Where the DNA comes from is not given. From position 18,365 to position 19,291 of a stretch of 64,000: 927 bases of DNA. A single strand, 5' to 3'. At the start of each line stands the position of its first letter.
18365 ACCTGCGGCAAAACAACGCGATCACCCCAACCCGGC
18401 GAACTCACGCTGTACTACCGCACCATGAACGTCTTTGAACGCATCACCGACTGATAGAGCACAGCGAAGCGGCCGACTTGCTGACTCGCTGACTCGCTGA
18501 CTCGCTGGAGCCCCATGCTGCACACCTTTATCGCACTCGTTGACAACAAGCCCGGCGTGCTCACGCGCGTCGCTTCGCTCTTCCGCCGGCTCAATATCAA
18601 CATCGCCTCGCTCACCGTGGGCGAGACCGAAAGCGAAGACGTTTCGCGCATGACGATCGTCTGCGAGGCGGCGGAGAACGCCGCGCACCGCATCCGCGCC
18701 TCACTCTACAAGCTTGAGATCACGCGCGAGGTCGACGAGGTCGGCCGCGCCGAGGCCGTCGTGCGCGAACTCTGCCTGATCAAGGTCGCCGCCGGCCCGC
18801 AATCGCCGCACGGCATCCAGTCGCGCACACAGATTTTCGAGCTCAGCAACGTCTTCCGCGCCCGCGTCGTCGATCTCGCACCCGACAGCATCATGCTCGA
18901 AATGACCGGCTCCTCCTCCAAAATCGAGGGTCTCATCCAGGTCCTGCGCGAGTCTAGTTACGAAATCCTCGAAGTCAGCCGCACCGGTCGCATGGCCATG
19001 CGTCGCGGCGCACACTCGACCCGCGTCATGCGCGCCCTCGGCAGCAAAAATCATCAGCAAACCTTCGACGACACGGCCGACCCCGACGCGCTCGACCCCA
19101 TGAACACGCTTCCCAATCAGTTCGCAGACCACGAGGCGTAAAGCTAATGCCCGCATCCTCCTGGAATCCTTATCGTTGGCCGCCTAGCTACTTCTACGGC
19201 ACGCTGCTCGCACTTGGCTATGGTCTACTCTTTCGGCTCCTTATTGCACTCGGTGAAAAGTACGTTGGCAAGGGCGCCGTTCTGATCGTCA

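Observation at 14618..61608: Pattern: three independent ~50% GC nuclease-like inserts, all at tight junctions of conserved housekeeping operons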

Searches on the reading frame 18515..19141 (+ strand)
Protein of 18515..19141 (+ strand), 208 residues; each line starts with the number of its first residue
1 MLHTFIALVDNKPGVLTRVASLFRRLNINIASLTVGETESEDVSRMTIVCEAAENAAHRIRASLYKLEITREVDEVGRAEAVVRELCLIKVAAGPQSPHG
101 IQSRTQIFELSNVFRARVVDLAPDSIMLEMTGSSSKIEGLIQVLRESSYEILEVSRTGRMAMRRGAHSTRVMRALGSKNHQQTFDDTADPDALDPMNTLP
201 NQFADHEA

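Call 94: search_protein_families(library=pfam, proteins=[window:18515-19141:+], max_evalue=0.0001)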
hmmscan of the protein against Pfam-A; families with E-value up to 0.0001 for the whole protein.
window:18515-19141:+ (208 aa): 4 families
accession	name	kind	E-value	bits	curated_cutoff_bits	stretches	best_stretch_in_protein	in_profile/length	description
PF10369.15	ALS_ss_C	-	1e-22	80.4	23.2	1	84-165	1-74/74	Small subunit of acetolactate synthase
PF22629.2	ACT_AHAS_ss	-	9.4e-17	61.4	27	1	8-68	4-63/67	AHAS small subunit-like ACT domain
PF01842.31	ACT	-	6e-10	39.2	27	1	6-67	4-64/66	ACT domain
PF13710.12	ACT_5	-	1.4e-06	28.5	27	1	12-67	2-56/62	ACT domain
